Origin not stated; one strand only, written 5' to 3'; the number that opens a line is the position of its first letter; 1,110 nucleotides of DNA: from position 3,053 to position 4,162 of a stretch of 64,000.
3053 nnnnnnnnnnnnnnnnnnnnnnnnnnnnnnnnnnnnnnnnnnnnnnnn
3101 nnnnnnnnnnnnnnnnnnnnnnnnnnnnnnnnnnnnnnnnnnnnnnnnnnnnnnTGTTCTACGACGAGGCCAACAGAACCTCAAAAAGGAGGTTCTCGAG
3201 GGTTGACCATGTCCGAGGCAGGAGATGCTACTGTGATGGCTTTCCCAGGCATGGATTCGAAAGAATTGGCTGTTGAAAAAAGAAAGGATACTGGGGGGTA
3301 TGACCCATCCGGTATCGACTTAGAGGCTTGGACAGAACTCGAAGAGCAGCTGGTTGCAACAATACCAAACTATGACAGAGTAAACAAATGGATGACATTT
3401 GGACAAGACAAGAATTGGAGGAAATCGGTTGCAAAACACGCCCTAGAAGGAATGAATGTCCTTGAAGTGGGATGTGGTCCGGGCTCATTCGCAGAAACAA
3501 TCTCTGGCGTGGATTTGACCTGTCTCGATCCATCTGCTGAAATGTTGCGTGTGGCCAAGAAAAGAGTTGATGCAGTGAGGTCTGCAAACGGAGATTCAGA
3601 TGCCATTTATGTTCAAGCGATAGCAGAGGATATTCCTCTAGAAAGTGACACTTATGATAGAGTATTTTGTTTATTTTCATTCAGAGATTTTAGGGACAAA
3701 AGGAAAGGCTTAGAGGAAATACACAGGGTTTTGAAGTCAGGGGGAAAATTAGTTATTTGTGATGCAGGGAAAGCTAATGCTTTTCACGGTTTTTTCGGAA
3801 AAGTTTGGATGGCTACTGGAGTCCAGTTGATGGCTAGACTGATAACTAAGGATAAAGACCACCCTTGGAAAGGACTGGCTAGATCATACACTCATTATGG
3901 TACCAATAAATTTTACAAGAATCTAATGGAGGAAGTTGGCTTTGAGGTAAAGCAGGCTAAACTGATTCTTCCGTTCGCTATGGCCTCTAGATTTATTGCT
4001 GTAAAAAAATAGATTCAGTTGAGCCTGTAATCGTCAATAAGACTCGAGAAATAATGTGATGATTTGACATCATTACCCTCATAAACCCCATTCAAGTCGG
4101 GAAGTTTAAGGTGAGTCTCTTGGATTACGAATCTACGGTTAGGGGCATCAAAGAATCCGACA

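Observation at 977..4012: Tandem trio of KaiC-like RecA-fold proteins, one catalytic and two pseudo-ATPases, followed by a UbiE-like methyltransferase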

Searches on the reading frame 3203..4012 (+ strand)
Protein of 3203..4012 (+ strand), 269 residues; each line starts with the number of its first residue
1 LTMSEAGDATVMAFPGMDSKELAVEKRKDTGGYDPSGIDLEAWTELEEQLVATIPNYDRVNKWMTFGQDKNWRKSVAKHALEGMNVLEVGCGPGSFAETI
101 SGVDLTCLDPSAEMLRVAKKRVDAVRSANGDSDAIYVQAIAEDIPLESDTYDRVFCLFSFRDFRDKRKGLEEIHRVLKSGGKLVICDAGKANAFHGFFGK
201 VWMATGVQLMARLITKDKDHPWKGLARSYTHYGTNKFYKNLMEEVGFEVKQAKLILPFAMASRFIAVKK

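Call 3: search_protein_families(library=pfam, proteins=[window:3203-4012:+], max_evalue=1)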
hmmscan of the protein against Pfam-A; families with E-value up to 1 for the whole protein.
window:3203-4012:+ (269 aa): 14 families
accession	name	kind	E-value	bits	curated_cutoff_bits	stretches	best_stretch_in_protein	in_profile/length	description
PF01209.24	Ubie_methyltran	-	2.5e-26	92.9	20.1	1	55-249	18-215/233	ubiE/COQ5 methyltransferase family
PF08241.18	Methyltransf_11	-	5.5e-20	72.2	21.2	1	87-185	1-95/95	Methyltransferase domain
PF13649.12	Methyltransf_25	-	2.7e-17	63.7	27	1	86-181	1-97/97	Methyltransferase domain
PF08242.18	Methyltransf_12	-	7.1e-14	52.8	30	1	87-183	1-98/98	Methyltransferase domain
PF13847.12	Methyltransf_31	-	2.2e-13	50.6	27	1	82-191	3-115/145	Methyltransferase domain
PF13489.12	Methyltransf_23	-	4.3e-13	49.7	27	1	80-251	20-163/164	Methyltransferase domain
PF05148.21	Methyltransf_8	-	0.00026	21.4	27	1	121-187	95-158/219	Hypothetical methyltransferase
PF02353.26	CMAS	-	0.00061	19.6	27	1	66-185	45-164/273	Mycolic acid cyclopropane synthetase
PF05401.17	NodS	-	0.0039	17.5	24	1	84-188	45-147/201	Nodulation protein S (NodS)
PF08003.17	Methyltransf_9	-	0.0063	16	23.8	1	69-185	101-217/315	Protein of unknown function (DUF1698)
PF20922.3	Anamorsin_N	-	0.022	14.9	27.1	1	113-188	15-90/163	Anamorsin, N-terminal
PF24675.1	NpmA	-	0.052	13.3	60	1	85-157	26-103/214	16S rRNA (adenine(1408)-N(1))-methyltransferase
PF05175.20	MTS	-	0.17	11.9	23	1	83-186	32-139/170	Methyltransferase small domain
PF01234.23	NNMT_PNMT_TEMT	-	0.22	11.2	25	1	119-189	133-201/261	NNMT/PNMT/TEMT family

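Call 4: search_protein_families(library=ncbifam, proteins=[window:3203-4012:+], max_evalue=1)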
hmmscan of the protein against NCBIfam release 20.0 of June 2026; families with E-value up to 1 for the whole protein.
window:3203-4012:+ (269 aa): 40 families (the best 25 are shown)
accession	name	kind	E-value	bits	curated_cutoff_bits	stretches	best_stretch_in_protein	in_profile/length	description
TIGR01934.1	MenG_MenH_UbiE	subfamily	2.9e-34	118.3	158.35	1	55-253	10-209/223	ubiquinone/menaquinone biosynthesis methyltransferase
NF001244.0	PRK00216.1-5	equivalog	3.2e-31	108.4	216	1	55-264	19-231/236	bifunctional demethylmenaquinone methyltransferase/2-methoxy-6-polyprenyl-1,4-benzoquinol methylase UbiE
NF043040.1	corrin_prot_MT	hypoth_equivalog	3.8e-24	85.3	180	1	56-235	14-197/216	corrinoid protein-associated methyltransferase CpaM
NF001241.0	PRK00216.1-2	equivalog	2.7e-21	76.3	327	1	56-248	23-210/231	demethylmenaquinone methyltransferase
NF001242.0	PRK00216.1-3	equivalog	6.1e-20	71.7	351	1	55-250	39-240/258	bifunctional demethylmenaquinone methyltransferase/2-methoxy-6-polyprenyl-1,4-benzoquinol methylase UbiE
NF001243.0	PRK00216.1-4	equivalog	6.9e-20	71.4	235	1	55-253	18-219/237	demethylmenaquinone methyltransferase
TIGR02752.1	MenG_heptapren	equivalog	1.5e-18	67.2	419.85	1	55-251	16-215/231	demethylmenaquinone methyltransferase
NF001240.0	PRK00216.1-1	equivalog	3e-17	62.5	378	1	55-249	34-232/251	bifunctional demethylmenaquinone methyltransferase/2-methoxy-6-polyprenyl-1,4-benzoquinol methylase UbiE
NF052510.1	methyltran_MpqE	exception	9.4e-17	61.2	335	1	53-248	15-215/234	methyl-plastoquinone biosynthesis methyltransferase MpqE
NF045667.1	MTase_DVU1556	equivalog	2.1e-14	53.5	155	1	82-249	22-162/213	DVU_1556 family methyltransferase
NF004452.0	PRK05785.1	equivalog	5.1e-13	49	207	1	42-192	7-150/228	hypothetical protein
TIGR02072.1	BioC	equivalog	9.5e-12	45.2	184.95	1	81-191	33-138/244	malonyl-ACP O-methyltransferase BioC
TIGR01983.1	UbiG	equivalog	3.1e-09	36.5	102.95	1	75-205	42-169/228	bifunctional 2-polyprenyl-6-hydroxyphenol methylase/3-demethylubiquinol 3-O-methyltransferase UbiG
NF041537.1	ArsM_AhpD_UU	exception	3.6e-09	35.9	510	1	81-188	75-183/345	arsenite methyltransferase/AhpD domain selenoprotein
NF045825.1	FAmtase_mtf2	equivalog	6.5e-09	35.4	400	1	74-194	50-167/248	fatty-acid O-methyltransferase Mtf2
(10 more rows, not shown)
